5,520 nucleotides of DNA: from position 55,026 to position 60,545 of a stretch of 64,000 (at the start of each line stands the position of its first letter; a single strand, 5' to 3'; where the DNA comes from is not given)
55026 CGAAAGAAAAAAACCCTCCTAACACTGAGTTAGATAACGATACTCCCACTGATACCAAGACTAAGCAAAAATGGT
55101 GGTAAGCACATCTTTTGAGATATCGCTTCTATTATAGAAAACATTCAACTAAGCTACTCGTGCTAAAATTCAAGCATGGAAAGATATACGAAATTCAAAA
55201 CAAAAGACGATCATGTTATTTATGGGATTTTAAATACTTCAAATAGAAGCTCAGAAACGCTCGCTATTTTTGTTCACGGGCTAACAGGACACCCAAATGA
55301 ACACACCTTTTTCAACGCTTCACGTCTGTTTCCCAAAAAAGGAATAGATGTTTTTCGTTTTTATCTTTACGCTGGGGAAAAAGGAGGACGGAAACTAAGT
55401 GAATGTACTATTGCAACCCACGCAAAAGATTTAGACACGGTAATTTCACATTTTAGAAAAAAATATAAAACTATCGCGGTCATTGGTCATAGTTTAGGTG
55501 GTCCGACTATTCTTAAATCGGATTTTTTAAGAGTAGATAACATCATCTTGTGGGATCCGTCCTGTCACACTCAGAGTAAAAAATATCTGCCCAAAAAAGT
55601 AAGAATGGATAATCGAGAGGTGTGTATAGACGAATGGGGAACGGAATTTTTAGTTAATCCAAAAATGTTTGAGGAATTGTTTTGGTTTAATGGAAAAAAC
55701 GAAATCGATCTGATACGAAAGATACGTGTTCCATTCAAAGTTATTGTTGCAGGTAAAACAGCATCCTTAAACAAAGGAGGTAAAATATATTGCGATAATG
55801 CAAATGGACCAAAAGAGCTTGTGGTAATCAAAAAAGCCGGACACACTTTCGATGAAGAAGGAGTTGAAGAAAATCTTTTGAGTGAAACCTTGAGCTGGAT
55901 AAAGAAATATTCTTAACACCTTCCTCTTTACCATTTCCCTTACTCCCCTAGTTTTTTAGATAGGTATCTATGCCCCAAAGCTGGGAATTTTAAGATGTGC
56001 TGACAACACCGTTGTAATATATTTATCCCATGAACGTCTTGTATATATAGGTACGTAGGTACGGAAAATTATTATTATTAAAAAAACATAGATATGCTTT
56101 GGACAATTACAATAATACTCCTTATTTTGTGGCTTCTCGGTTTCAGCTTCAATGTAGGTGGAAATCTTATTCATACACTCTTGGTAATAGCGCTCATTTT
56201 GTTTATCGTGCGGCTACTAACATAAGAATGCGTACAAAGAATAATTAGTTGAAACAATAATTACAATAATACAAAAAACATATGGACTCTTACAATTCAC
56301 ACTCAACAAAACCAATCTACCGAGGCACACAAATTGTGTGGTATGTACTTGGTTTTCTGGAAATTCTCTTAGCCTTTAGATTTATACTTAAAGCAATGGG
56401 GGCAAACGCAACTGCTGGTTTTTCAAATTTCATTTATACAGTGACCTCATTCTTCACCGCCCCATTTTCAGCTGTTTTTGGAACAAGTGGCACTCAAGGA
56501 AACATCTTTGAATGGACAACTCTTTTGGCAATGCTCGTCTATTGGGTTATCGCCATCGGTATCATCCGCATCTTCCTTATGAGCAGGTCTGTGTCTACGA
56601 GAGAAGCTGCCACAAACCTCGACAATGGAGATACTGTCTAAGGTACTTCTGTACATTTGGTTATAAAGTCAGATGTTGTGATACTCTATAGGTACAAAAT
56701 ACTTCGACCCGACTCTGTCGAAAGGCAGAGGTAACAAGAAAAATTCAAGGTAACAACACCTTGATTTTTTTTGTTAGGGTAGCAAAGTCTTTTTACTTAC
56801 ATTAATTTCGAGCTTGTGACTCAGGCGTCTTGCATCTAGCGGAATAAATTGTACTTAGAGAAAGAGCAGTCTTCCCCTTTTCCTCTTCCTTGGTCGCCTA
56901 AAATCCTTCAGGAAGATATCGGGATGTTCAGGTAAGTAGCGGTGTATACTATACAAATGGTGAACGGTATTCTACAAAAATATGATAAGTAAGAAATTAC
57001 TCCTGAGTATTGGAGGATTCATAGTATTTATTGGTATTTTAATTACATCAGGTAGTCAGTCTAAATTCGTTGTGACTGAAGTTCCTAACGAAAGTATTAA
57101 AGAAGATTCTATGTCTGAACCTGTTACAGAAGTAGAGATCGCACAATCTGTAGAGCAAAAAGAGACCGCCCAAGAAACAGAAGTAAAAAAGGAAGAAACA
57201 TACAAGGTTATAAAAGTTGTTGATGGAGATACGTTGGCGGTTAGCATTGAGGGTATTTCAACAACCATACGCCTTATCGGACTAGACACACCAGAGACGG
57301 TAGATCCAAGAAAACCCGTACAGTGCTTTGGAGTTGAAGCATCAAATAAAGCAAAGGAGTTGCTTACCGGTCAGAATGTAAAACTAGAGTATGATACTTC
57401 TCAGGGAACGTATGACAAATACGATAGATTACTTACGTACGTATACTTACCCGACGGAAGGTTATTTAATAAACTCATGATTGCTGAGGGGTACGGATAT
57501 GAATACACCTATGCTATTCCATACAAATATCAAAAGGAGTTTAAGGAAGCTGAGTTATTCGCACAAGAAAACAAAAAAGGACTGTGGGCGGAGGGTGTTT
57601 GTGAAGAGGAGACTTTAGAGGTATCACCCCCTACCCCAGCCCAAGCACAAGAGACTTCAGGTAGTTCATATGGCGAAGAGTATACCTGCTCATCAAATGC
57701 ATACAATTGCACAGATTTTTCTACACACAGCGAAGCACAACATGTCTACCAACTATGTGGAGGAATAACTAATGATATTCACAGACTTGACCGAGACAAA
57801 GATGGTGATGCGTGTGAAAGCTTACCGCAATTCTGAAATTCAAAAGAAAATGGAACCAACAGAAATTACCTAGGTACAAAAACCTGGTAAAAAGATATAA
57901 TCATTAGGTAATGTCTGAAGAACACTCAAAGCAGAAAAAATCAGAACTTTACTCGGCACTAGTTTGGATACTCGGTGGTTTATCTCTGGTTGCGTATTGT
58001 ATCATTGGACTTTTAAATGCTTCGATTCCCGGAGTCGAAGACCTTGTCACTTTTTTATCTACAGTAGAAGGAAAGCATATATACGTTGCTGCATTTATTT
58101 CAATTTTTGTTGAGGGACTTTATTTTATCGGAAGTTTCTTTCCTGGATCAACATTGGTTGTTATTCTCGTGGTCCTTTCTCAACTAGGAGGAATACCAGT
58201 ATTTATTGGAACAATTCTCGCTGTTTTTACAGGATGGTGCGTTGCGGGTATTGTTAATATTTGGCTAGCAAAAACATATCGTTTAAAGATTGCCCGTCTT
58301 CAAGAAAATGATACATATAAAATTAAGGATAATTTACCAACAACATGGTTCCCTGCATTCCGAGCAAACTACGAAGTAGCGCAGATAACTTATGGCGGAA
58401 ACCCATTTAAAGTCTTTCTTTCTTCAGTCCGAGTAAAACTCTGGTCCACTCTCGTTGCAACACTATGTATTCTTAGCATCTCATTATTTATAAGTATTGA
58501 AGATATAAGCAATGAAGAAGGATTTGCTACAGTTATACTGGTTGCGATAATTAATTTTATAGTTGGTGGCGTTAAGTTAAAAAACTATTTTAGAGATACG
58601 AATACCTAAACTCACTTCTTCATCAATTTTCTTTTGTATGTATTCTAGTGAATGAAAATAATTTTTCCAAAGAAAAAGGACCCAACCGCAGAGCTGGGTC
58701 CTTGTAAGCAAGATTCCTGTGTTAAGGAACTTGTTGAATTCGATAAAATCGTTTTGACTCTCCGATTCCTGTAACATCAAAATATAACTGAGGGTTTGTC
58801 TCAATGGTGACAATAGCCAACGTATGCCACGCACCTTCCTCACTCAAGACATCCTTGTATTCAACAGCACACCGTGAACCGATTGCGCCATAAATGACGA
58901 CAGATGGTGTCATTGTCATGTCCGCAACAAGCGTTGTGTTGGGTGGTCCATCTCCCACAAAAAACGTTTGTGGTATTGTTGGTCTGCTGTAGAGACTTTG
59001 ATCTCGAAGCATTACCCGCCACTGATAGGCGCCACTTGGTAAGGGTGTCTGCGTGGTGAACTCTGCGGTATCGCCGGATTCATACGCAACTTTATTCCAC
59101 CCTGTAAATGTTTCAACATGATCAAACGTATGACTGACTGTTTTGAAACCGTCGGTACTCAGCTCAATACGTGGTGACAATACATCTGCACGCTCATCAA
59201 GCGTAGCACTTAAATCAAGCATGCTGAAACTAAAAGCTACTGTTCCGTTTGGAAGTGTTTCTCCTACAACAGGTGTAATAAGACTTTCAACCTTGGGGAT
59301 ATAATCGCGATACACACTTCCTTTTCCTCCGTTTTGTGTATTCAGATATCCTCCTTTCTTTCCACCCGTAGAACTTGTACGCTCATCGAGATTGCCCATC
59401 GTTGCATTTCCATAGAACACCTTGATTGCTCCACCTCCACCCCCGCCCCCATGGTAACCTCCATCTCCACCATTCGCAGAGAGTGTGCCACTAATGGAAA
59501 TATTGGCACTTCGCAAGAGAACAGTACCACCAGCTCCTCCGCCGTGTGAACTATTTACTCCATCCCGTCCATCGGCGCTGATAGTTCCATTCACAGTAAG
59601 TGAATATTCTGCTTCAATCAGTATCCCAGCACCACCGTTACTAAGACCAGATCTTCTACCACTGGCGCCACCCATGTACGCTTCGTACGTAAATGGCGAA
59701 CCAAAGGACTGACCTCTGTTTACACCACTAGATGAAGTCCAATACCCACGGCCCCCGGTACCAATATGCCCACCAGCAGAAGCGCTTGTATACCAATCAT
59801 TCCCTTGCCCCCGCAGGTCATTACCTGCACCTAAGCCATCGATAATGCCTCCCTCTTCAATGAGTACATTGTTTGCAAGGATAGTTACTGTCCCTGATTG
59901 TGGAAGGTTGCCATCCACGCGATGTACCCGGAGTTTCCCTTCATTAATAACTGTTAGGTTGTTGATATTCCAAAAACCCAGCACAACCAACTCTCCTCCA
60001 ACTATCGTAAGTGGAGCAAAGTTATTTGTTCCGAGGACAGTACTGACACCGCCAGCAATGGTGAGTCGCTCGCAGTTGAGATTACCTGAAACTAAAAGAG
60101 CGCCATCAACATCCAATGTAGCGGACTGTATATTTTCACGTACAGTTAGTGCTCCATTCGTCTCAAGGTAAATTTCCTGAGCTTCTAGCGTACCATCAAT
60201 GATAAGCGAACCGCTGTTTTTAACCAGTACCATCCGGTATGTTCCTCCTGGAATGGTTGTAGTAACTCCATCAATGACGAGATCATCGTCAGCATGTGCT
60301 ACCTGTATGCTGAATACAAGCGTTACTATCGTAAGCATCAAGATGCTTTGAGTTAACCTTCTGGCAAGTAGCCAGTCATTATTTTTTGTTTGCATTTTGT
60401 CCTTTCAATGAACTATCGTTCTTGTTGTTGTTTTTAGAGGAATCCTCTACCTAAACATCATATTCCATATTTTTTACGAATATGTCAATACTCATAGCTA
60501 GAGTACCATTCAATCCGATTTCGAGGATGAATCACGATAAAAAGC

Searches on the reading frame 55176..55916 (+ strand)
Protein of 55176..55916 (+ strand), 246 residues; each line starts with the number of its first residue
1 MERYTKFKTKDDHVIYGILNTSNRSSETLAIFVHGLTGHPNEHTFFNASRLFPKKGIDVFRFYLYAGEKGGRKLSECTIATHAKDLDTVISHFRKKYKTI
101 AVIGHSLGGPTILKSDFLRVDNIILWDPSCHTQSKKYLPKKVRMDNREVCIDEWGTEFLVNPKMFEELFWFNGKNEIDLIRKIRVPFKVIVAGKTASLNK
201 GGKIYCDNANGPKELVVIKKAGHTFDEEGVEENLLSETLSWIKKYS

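Call 56: search_protein_families(library=pfam, proteins=[window:55176-55916:+], max_evalue=0.01)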
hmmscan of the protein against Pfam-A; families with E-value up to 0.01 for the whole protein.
window:55176-55916:+ (246 aa): 5 families
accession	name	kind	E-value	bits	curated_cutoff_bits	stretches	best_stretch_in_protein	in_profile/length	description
PF00561.26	Abhydrolase_1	-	0.00013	22.1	25.8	1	31-113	4-84/245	alpha/beta hydrolase fold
PF12146.15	Hydrolase_4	-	0.00073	19.3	27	1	30-114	7-92/239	Serine aminopeptidase, S33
PF05057.20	DUF676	-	0.00086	19.3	20.3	1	27-112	5-92/217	Putative serine esterase (DUF676)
PF12697.13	Abhydrolase_6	-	0.001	20.3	26.3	1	31-130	2-96/217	Alpha/beta hydrolase family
PF20408.4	Abhydrolase_11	-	0.0017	18.6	27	1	29-109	4-87/193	Alpha/beta hydrolase domain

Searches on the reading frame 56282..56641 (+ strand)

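Call 56: search_protein_families(library=pfam, proteins=[window:56282-56641:+], max_evalue=0.01)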
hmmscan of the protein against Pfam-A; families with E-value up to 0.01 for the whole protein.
window:56282-56641:+ (119 aa): 1 family
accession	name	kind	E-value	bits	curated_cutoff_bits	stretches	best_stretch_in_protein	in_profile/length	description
PF02325.22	YGGT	-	5.5e-06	27.1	27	1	21-91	2-67/70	YGGT family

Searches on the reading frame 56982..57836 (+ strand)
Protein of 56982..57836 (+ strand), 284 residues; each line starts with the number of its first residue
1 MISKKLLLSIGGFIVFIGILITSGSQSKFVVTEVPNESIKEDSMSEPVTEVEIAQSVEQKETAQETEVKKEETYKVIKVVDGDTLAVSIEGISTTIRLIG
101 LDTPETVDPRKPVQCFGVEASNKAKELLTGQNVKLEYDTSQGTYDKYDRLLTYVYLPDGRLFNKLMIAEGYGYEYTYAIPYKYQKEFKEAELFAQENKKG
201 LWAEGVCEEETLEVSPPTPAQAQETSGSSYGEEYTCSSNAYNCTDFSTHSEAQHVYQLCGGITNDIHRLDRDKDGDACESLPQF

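Call 56: search_protein_families(library=pfam, proteins=[window:56982-57836:+], max_evalue=0.01)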
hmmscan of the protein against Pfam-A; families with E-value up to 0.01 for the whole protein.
window:56982-57836:+ (284 aa): 2 families
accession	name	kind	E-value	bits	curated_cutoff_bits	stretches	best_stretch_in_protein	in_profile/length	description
PF00565.23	SNase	-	3.9e-23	82.4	21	1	95-203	1-106/107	Staphylococcal nuclease homologue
PF05901.16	Excalibur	-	5.2e-05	24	22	1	241-279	2-36/36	Excalibur calcium-binding domain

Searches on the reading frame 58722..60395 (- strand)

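Call 3: search_protein_families(library=pfam, proteins=[window:58722-60395:-], max_evalue=0.1)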
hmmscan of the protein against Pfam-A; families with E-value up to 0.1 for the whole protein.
window:58722-60395:- (557 aa): 0 families

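Call 4: search_protein_families(library=ncbifam, proteins=[window:58722-60395:-], max_evalue=0.1)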
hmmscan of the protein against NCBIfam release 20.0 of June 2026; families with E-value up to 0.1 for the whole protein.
window:58722-60395:- (557 aa): 1 family
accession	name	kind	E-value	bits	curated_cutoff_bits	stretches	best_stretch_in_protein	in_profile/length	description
NF047640.1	gliding_AgmC_N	equivalog_domain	0.0012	17.8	275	1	206-338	251-404/412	adventurous gliding motility protein AgmC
